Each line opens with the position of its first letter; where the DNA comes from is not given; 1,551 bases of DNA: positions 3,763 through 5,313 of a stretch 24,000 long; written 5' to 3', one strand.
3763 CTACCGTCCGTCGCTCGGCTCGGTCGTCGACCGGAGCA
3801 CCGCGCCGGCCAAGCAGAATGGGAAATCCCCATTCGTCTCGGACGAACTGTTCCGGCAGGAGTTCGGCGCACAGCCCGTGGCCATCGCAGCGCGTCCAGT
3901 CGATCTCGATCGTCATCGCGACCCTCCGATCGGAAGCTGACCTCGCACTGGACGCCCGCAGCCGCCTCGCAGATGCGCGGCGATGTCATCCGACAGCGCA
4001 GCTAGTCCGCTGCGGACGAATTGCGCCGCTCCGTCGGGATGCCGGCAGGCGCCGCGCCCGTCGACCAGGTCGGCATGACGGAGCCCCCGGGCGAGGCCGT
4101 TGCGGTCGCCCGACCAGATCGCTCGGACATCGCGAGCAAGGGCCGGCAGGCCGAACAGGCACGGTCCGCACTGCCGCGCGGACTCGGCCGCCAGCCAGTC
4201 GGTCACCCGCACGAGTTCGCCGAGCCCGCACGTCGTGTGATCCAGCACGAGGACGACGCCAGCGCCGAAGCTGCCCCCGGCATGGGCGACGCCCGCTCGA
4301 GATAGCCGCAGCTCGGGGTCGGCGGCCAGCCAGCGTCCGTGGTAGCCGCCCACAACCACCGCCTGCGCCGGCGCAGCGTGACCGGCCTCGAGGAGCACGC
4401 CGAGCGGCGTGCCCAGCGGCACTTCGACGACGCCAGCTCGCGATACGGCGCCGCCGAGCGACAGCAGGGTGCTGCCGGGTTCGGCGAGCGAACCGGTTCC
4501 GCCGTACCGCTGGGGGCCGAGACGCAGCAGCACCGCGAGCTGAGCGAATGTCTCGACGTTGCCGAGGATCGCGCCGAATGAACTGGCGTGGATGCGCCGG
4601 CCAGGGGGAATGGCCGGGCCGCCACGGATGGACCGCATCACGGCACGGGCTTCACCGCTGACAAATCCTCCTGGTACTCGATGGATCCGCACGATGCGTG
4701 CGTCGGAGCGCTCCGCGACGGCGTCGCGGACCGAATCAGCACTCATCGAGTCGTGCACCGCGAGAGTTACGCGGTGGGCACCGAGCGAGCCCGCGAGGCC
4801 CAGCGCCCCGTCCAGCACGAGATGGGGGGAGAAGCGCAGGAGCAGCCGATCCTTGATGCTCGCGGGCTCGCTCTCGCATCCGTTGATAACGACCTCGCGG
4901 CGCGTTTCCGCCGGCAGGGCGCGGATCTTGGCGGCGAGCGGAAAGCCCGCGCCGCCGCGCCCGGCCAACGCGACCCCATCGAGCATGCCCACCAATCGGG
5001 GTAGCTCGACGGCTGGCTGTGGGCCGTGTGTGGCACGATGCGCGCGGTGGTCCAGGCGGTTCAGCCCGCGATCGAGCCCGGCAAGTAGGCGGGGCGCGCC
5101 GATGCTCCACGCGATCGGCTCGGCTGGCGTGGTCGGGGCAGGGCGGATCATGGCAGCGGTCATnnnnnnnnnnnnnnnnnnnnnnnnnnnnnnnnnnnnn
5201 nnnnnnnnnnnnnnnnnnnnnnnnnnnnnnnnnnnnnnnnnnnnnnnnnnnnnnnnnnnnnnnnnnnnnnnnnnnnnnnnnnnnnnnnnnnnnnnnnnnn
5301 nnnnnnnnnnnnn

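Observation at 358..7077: Seven-gene ATGA-chained operon joining a trans-membrane redox/flavinylation module to a polyprenol-phosphate glycosylation pair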

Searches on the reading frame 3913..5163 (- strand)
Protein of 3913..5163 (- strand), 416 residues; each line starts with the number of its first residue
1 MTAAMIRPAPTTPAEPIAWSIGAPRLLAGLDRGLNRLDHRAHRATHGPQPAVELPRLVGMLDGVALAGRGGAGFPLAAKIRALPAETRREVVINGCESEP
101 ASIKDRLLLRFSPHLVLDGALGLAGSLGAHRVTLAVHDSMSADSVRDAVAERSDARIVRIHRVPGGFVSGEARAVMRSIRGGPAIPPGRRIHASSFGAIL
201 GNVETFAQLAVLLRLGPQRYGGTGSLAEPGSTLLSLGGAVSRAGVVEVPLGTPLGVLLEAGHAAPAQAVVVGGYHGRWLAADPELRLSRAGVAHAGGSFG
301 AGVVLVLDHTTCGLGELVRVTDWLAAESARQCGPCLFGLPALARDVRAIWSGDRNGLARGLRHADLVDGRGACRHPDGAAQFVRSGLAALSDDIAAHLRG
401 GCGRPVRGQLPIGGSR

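Call 7: search_protein_families(library=pfam, proteins=[window:3913-5163:-], max_evalue=0.01)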
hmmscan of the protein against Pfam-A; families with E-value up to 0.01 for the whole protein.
window:3913-5163:- (416 aa): 3 families
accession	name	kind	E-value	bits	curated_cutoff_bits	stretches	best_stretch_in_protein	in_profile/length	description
PF01512.22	Complex1_51K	-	5.4e-30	104.7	31.2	1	65-209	5-148/150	Nuo51 FMN-binding domain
PF10589.14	NADH_4Fe-4S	-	2e-10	40.9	23.5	1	319-397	5-85/85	NADH-ubiquinone oxidoreductase-F iron-sulfur binding region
PF10531.15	SLBB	-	0.0069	16.6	27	1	237-265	5-34/55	SLBB domain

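Call 8: search_protein_families(library=ncbifam, proteins=[window:3913-5163:-], max_evalue=0.01)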
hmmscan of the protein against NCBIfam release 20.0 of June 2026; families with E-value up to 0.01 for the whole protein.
window:3913-5163:- (416 aa): 6 families
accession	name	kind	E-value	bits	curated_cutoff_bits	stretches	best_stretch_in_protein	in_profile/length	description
TIGR01959.1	nuoF_fam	equivalog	6.6e-39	133.5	558.65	1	59-397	40-409/410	NADH-quinone oxidoreductase subunit NuoF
NF010120.0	PRK13596.1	equivalog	3.1e-27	95.2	389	1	63-387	49-406/433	NADH-quinone oxidoreductase subunit NuoF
NF008436.0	PRK11278.1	equivalog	3.9e-22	78.8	749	1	58-397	52-425/448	NADH-quinone oxidoreductase subunit NuoF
NF003454.1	PRK05035.1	equivalog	1.2e-15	57.1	345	1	56-273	125-331/556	electron transport complex subunit RsxC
TIGR01945.1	rnfC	subfamily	4.8e-13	48.4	245.95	1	57-273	124-328/435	RnfABCDGE type electron transport complex subunit C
TIGR04481.1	PR_assoc_PrdC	equivalog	2.6e-08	33.1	490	1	64-210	83-223/425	proline reductase-associated electron transfer protein PrdC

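Call 12: find_homologous_proteins(query=window:3913-5163:-, max_evalue=1e-10)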
Query window:3913-5163:- (416 aa): 5473 proteins with E <= 1e-10 among 8000 candidates; the best 120 are listed.
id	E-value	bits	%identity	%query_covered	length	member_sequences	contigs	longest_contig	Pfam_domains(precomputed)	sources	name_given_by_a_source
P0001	5.2e-241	818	91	100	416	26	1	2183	PF10589.15,PF01512.23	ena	-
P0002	6.4e-241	818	91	100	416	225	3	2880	PF10589.15,PF01512.23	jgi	-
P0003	5.6e-239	812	91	100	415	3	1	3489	PF10589.15,PF01512.23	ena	-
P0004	5.7e-239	811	90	100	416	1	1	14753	PF10589.15,PF01512.23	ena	-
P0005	1.2e-238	810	90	100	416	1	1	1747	PF10589.15,PF01512.23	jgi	jgi:NADH:ubiquinone oxidoreductase subunit F (NADH-binding)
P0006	1.9e-238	810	90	100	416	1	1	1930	PF10589.15,PF01512.23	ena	-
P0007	2.1e-238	810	91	100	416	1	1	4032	PF10589.15,PF01512.23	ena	-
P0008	2.2e-238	810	90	100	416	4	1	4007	PF10589.15,PF01512.23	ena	-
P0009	4.0e-238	809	90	100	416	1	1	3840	PF10589.15,PF01512.23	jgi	-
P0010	5.7e-238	808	89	100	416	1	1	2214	PF10589.15,PF01512.23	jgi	jgi:NADH:ubiquinone oxidoreductase subunit F (NADH-binding)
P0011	6.5e-238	808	90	100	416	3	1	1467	PF10589.15,PF01512.23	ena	-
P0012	7.5e-238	808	90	100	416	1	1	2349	PF10589.15,PF01512.23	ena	-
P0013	1.6e-237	807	89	100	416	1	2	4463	PF10589.15,PF01512.23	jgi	jgi:NADH:ubiquinone oxidoreductase subunit F (NADH-binding)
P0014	1.7e-237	807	90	100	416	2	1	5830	PF10589.15,PF01512.23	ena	-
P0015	1.7e-237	807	90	100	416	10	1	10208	PF10589.15,PF01512.23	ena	-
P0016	2.5e-237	806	90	100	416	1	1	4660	PF10589.15,PF01512.23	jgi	-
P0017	4.5e-237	805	89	100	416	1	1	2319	PF10589.15,PF01512.23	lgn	-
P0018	1.6e-236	803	89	100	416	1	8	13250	PF10589.15,PF01512.23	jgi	jgi:NADH:ubiquinone oxidoreductase subunit F (NADH-binding)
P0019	1.8e-236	803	89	100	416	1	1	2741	PF10589.15,PF01512.23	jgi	jgi:NADH:ubiquinone oxidoreductase subunit F (NADH-binding)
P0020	2.5e-236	803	90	99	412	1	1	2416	PF10589.15,PF01512.23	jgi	jgi:NADH:ubiquinone oxidoreductase subunit F (NADH-binding)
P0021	5.3e-236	802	89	100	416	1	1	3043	PF10589.15,PF01512.23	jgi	jgi:NADH:ubiquinone oxidoreductase subunit F (NADH-binding)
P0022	5.7e-236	802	89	100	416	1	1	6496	PF10589.15,PF01512.23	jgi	jgi:NADH:ubiquinone oxidoreductase subunit F (NADH-binding)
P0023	1.8e-235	800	89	100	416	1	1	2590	PF10589.15,PF01512.23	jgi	jgi:NADH:ubiquinone oxidoreductase subunit F (NADH-binding)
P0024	3.9e-232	789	88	99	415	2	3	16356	PF10589.15,PF01512.23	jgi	jgi:NADH:ubiquinone oxidoreductase subunit F (NADH-binding)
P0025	3.0e-215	733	81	100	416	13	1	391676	PF10589.15,PF01512.23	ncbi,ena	-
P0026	6.8e-210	716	80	100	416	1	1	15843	PF10531.16,PF10589.15,PF01512.23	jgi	jgi:NADH:ubiquinone oxidoreductase subunit F (NADH-binding)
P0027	1.4e-207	708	92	87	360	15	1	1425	PF10589.15,PF01512.23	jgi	-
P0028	3.6e-182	624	72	100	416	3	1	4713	PF10589.15,PF01512.23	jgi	jgi:NADH:ubiquinone oxidoreductase subunit F (NADH-binding)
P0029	4.0e-164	565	93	69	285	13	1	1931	PF10589.15,PF01512.23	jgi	jgi:NADH:ubiquinone oxidoreductase subunit F (NADH-binding)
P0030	7.8e-162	557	66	99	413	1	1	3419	PF10589.15,PF01512.23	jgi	jgi:NADH:ubiquinone oxidoreductase subunit F (NADH-binding)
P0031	8.8e-157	541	66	100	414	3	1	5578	PF10589.15,PF01512.23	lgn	-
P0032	1.2e-154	534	63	100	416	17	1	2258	PF10589.15,PF01512.23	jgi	jgi:NADH:ubiquinone oxidoreductase subunit F (NADH-binding)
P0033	8.9e-154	531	63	100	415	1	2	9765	PF10589.15,PF01512.23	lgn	-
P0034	5.2e-153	528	63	100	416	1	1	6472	PF10589.15,PF01512.23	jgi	jgi:NADH:ubiquinone oxidoreductase subunit F (NADH-binding)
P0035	4.0e-152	525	63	100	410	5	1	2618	PF10531.16,PF10589.15,PF01512.23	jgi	-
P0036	2.3e-151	523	65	95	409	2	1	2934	PF10589.15,PF01512.23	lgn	-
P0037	3.3e-151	522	66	96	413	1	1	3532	PF10589.15,PF01512.23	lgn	-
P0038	8.1e-151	521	61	99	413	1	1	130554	PF10589.15,PF01512.23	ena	-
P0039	1.2e-150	521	64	100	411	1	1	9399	PF10531.16,PF10589.15,PF01512.23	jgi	jgi:NADH:ubiquinone oxidoreductase subunit F (NADH-binding)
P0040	2.7e-150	519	63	100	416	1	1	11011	PF10531.16,PF10589.15,PF01512.23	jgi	jgi:NADH:ubiquinone oxidoreductase subunit F (NADH-binding)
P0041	4.6e-150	519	61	100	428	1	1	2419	PF10589.15,PF01512.23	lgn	-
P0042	6.0e-150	518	63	96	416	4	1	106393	PF10589.15,PF01512.23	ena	-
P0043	7.0e-150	518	64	100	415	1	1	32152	PF10589.15,PF01512.23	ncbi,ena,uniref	ncbi:NADH-ubiquinone oxidoreductase-F iron-sulfur binding region domain-containing protein [uncultur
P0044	7.2e-150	518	64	95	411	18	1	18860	PF10589.15,PF01512.23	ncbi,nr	ncbi:MAG: hypothetical protein QOD31_403 [Pseudonocardiales bacterium]|nr:hypothetical protein [Pseu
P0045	8.4e-150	518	64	99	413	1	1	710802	PF10589.15,PF01512.23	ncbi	ncbi:NADH-ubiquinone oxidoreductase-F iron-sulfur binding region domain-containing protein [Jatrophi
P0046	2.3e-149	516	61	100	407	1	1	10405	PF10531.16,PF10589.15,PF01512.23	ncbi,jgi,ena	jgi:NADH:ubiquinone oxidoreductase subunit F (NADH-binding)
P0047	3.6e-149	516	63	100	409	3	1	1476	PF10589.15,PF01512.23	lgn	-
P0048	4.1e-149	515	65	99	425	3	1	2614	PF10531.16,PF10589.15,PF01512.23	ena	-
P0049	4.1e-149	515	63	100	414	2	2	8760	PF10589.15,PF01512.23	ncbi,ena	-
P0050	1.4e-148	514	62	99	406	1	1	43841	PF10589.15,PF01512.23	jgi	jgi:NADH:ubiquinone oxidoreductase subunit F (NADH-binding)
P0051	1.5e-148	514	63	99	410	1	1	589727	PF10531.16,PF10589.15,PF01512.23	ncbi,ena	-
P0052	1.5e-148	514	62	100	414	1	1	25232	PF10589.15,PF01512.23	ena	-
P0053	1.6e-148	514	62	100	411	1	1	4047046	PF10531.16,PF10589.15,PF01512.23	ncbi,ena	-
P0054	1.8e-148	513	62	100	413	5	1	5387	PF10589.15,PF01512.23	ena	-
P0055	1.9e-148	513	63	99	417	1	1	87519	PF10531.16,PF10589.15,PF01512.23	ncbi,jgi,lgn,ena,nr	ncbi:MAG TPA: NADH-ubiquinone oxidoreductase-F iron-sulfur binding region domain-containing protein 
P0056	2.9e-148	513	62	100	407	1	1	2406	PF10531.16,PF10589.15,PF01512.23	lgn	-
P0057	3.8e-148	512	61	99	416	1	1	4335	PF10589.15,PF01512.23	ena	-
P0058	5.0e-148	512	60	99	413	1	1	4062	PF10531.16,PF10589.15,PF01512.23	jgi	jgi:NADH:ubiquinone oxidoreductase subunit F (NADH-binding)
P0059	6.5e-148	512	64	97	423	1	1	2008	PF10531.16,PF10589.15,PF01512.23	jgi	jgi:NADH:ubiquinone oxidoreductase subunit F (NADH-binding)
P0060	7.2e-148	511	62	99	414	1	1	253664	PF10589.15,PF01512.23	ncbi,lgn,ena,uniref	ncbi:NADH-ubiquinone oxidoreductase-F iron-sulfur binding region domain-containing protein [uncultur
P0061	8.0e-148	511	63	100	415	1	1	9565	PF10589.15,PF01512.23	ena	-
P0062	8.7e-148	511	63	97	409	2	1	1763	PF10531.16,PF10589.15,PF01512.23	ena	-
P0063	1.1e-147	511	63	100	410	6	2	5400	PF10531.16,PF10589.15,PF01512.23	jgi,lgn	jgi:NADH:ubiquinone oxidoreductase subunit F (NADH-binding)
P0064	1.6e-147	510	63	95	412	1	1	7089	PF10589.15,PF01512.23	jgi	jgi:NADH:ubiquinone oxidoreductase subunit F (NADH-binding)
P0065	2.2e-147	510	62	99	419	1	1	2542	PF10589.15,PF01512.23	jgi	jgi:NADH:ubiquinone oxidoreductase subunit F (NADH-binding)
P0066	3.8e-147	509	61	100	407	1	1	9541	PF10531.16,PF10589.15,PF01512.23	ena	-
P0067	4.9e-147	509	60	97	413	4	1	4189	PF10531.16,PF10589.15,PF01512.23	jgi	jgi:NADH:ubiquinone oxidoreductase subunit F (NADH-binding)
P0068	5.7e-147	508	63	98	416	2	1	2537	PF10589.15,PF01512.23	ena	-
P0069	7.2e-147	508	63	99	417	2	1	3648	PF10589.15,PF01512.23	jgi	jgi:NADH:ubiquinone oxidoreductase subunit F (NADH-binding)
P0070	9.8e-147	508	61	100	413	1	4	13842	PF10531.16,PF10589.15,PF01512.23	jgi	jgi:NADH:ubiquinone oxidoreductase subunit F (NADH-binding)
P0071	1.1e-146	507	62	100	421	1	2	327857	PF10589.15,PF01512.23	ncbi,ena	-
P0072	1.1e-146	507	60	100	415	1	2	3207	PF10589.15,PF01512.23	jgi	jgi:NADH:ubiquinone oxidoreductase subunit F (NADH-binding)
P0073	1.2e-146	507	59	100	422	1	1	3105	PF10531.16,PF10589.15,PF01512.23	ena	-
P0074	1.3e-146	507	64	96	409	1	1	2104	PF10531.16,PF10589.15,PF01512.23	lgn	-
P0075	2.2e-146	506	64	95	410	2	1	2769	PF10531.16,PF10589.15,PF01512.23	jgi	jgi:NADH:ubiquinone oxidoreductase subunit F (NADH-binding)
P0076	3.1e-146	506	61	99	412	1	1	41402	PF10589.15,PF01512.23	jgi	jgi:NADH:ubiquinone oxidoreductase subunit F (NADH-binding)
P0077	3.4e-146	506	62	96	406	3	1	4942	PF10531.16,PF10589.15,PF01512.23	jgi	jgi:NADH:ubiquinone oxidoreductase subunit F (NADH-binding)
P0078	4.3e-146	506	63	96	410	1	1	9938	PF10589.15,PF01512.23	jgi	jgi:NADH:ubiquinone oxidoreductase subunit F (NADH-binding)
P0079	5.3e-146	505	63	100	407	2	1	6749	PF10531.16,PF10589.15,PF01512.23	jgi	jgi:NADH:ubiquinone oxidoreductase subunit F (NADH-binding)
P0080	5.4e-146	505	63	97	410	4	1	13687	PF10589.15,PF01512.23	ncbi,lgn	-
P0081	6.3e-146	505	62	99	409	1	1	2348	PF10589.15,PF01512.23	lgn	-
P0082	6.4e-146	505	61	96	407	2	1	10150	PF10589.15,PF01512.23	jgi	jgi:NADH:ubiquinone oxidoreductase subunit F (NADH-binding)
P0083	6.5e-146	505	61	99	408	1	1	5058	PF10531.16,PF10589.15,PF01512.23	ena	-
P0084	6.7e-146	505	62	100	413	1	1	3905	PF10589.15,PF01512.23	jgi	jgi:NADH:ubiquinone oxidoreductase subunit F (NADH-binding)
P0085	7.0e-146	505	61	97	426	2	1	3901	PF10589.15,PF01512.23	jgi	jgi:NADH:ubiquinone oxidoreductase subunit F (NADH-binding)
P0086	1.6e-145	504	64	94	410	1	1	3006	PF10531.16,PF10589.15,PF01512.23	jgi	jgi:NADH:ubiquinone oxidoreductase subunit F (NADH-binding)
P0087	1.8e-145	503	62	100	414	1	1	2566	PF10589.15,PF01512.23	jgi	jgi:NADH:ubiquinone oxidoreductase subunit F (NADH-binding)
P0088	2.0e-145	503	61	100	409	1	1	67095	PF10589.15,PF01512.23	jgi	jgi:NADH:ubiquinone oxidoreductase subunit F (NADH-binding)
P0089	2.1e-145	503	61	100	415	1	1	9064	PF10589.15,PF01512.23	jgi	jgi:NADH:ubiquinone oxidoreductase subunit F (NADH-binding)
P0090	2.2e-145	503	60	100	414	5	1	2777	PF10589.15,PF01512.23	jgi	jgi:NADH:ubiquinone oxidoreductase subunit F (NADH-binding)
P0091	2.7e-145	503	63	100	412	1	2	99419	PF10589.15,PF01512.23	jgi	jgi:NADH:ubiquinone oxidoreductase subunit F (NADH-binding)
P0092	3.9e-145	502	63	91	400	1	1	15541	PF10531.16,PF10589.15,PF01512.23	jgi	jgi:NADH:ubiquinone oxidoreductase subunit F (NADH-binding)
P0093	5.0e-145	502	60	99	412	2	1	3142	PF10589.15,PF01512.23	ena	-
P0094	5.1e-145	502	62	99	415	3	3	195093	PF10531.16,PF10589.15,PF01512.23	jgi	jgi:NADH:ubiquinone oxidoreductase subunit F (NADH-binding)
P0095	7.7e-145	501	60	99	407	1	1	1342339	PF10589.15,PF01512.23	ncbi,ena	-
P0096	7.9e-145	501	62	96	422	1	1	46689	PF10589.15,PF01512.23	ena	-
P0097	9.5e-145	501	61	97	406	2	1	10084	PF10531.16,PF10589.15,PF01512.23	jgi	jgi:NADH:ubiquinone oxidoreductase subunit F (NADH-binding)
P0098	9.7e-145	501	62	100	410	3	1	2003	PF10589.15,PF01512.23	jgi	jgi:NADH:ubiquinone oxidoreductase subunit F (NADH-binding)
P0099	9.7e-145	501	60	100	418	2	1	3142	PF10589.15,PF01512.23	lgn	-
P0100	1.3e-144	501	62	100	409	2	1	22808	PF10531.16,PF10589.15,PF01512.23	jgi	jgi:NADH:ubiquinone oxidoreductase subunit F (NADH-binding)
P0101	1.3e-144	501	61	100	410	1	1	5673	PF10531.16,PF10589.15,PF01512.23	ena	-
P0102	1.5e-144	500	63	96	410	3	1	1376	PF10589.15,PF01512.23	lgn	-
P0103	2.1e-144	500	59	100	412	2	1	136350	PF10589.15,PF01512.23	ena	-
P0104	2.1e-144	500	61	100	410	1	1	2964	PF10589.15,PF01512.23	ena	-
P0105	2.1e-144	500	60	100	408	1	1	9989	PF10589.15,PF01512.23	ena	-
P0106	2.3e-144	500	62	96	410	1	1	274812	PF10589.15,PF01512.23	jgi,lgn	jgi:NADH:ubiquinone oxidoreductase subunit F (NADH-binding)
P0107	2.4e-144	500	60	99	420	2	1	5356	PF10531.16,PF10589.15,PF01512.23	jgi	jgi:NADH:ubiquinone oxidoreductase subunit F (NADH-binding)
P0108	2.9e-144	500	60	100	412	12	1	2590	PF10589.15,PF01512.23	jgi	jgi:NADH:ubiquinone oxidoreductase subunit F (NADH-binding)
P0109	3.1e-144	499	61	99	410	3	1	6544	PF10589.15,PF01512.23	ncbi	-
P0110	3.1e-144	499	60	100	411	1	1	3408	PF10589.15,PF01512.23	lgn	-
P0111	3.5e-144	499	61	99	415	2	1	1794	PF10589.15,PF01512.23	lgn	-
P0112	3.8e-144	499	63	96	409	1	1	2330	PF10589.15,PF01512.23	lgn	-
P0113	3.9e-144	499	62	99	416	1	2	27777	PF10589.15,PF01512.23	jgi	jgi:NADH:ubiquinone oxidoreductase subunit F (NADH-binding)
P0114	5.0e-144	499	60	99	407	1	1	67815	PF10531.16,PF10589.15,PF01512.23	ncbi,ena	-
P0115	6.0e-144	498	61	100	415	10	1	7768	PF10531.16,PF10589.15,PF01512.23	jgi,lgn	jgi:NADH:ubiquinone oxidoreductase subunit F (NADH-binding)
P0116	9.1e-144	498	62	100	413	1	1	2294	PF10589.15,PF01512.23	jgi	jgi:NADH:ubiquinone oxidoreductase subunit F (NADH-binding)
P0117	1.0e-143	498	61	100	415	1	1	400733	PF10589.15,PF01512.23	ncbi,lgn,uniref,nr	ncbi:NADH:ubiquinone oxidoreductase, NADH-binding subunit (chain F) [Jatrophihabitans endophyticus]|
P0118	1.2e-143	498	64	95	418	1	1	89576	PF10531.16,PF10589.15,PF01512.23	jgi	jgi:NADH:ubiquinone oxidoreductase subunit F (NADH-binding)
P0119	1.2e-143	497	62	96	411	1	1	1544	PF10589.15,PF01512.23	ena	-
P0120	1.5e-143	497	59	99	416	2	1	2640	PF10531.16,PF10589.15,PF01512.23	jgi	jgi:NADH:ubiquinone oxidoreductase subunit F (NADH-binding)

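Call 14: find_related_loci(query=A1, collection=genome_contigs, flank=10000)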
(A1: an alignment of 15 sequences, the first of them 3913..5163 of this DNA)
Query A1 (416 aa) in genome_contigs; peptide patterns used: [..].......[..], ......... (x = any residue, [..] = any of these).
599 stretches matched a pattern (row limit reached: there are more); 492 encode a relative of the query (tblastn E <= 1e-3); the best 80 are kept; 80 distinct loci.
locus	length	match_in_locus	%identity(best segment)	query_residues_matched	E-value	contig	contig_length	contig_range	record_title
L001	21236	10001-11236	91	1-412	0e+0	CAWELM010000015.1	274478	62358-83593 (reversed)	MAG: uncultured Actinomycetota bacterium isolate MFD05841.bin.3.160 genome assembly, contig: contig_43386, whole genome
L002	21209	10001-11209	56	1-412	7e-123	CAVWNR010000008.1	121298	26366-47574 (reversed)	MAG: uncultured Actinomycetota bacterium isolate MFD09603.bin.1.49 genome assembly, contig: contig_82028, whole genome s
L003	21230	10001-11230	60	1-413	3e-146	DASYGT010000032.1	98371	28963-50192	MAG TPA_asm: Jatrophihabitantaceae bacterium isolate SMAG_U4221 k141_1097809, whole genome shotgun sequence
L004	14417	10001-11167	56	1-412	5e-119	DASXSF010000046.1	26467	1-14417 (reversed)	MAG TPA_asm: Jatrophihabitantaceae bacterium isolate SMAG_U4659 k141_678826, whole genome shotgun sequence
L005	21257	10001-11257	50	2-415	6e-104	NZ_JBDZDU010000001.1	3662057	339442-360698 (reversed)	Nocardioides tweenelious strain CN2-186 contig1, whole genome shotgun sequence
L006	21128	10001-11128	52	42-410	2e-98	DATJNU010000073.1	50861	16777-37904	MAG TPA_asm: Jatrophihabitans sp. isolate SMAG_U14869 k141_1153053, whole genome shotgun sequence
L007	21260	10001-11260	46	13-412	4e-90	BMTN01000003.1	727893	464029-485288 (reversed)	Streptomyces kurssanovii JCM 4388 DNA, sequence003, whole genome shotgun sequence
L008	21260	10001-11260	46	13-412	9e-90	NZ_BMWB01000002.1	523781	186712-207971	Streptomyces xantholiticus strain JCM 4863 sequence02, whole genome shotgun sequence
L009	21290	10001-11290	47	7-414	1e-89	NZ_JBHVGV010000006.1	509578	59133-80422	Streptomyces sp. NPDC057617 NPDC057617_323_G7.ctg-0006, whole genome shotgun sequence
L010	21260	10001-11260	46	13-412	7e-90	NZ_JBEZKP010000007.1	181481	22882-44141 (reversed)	Streptomyces sp. NPDC048389 NPDC048389_59_B3.ctg-0007, whole genome shotgun sequence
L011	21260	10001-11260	47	13-412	2e-89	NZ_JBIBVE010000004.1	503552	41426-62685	Streptomyces sp. NPDC015127 NPDC015127_260_E9.ctg-0004, whole genome shotgun sequence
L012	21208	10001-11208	61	13-416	1e-116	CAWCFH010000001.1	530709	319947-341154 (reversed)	MAG: uncultured Actinomycetota bacterium isolate MFD01213.bin.2.38 genome assembly, contig: contig_11359, whole genome s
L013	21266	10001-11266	45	9-416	4e-88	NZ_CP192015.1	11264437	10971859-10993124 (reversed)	Dactylosporangium sp. CS-047395 chromosome, complete genome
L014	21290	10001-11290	46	7-414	2e-87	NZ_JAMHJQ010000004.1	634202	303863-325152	Streptomyces sp. 35G-GA-8 Scaffold4, whole genome shotgun sequence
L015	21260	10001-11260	46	13-412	1e-86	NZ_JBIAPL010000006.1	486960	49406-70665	Streptomyces sp. NPDC003023 NPDC003023_16_D1.ctg-0006, whole genome shotgun sequence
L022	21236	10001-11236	45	11-410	2e-80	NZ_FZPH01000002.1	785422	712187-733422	Asanoa hainanensis strain CGMCC 4.5593, whole genome shotgun sequence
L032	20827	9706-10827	44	38-402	2e-70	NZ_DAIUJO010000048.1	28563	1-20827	MAG: Sinomonas sp. isolate CTOTU3124 NODE_155_length_28563_cov_6.286306, whole genome shotgun sequence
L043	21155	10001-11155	45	38-402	4e-68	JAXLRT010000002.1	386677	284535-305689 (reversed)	MAG: Kineosporiaceae bacterium isolate STL-ACT16 C1.150.fa-2, whole genome shotgun sequence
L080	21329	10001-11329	39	5-402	3e-62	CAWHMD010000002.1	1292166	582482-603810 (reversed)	MAG: uncultured Actinomycetes bacterium isolate MFD09603.bin.1.32 genome assembly, contig: contig_1529, whole genome sho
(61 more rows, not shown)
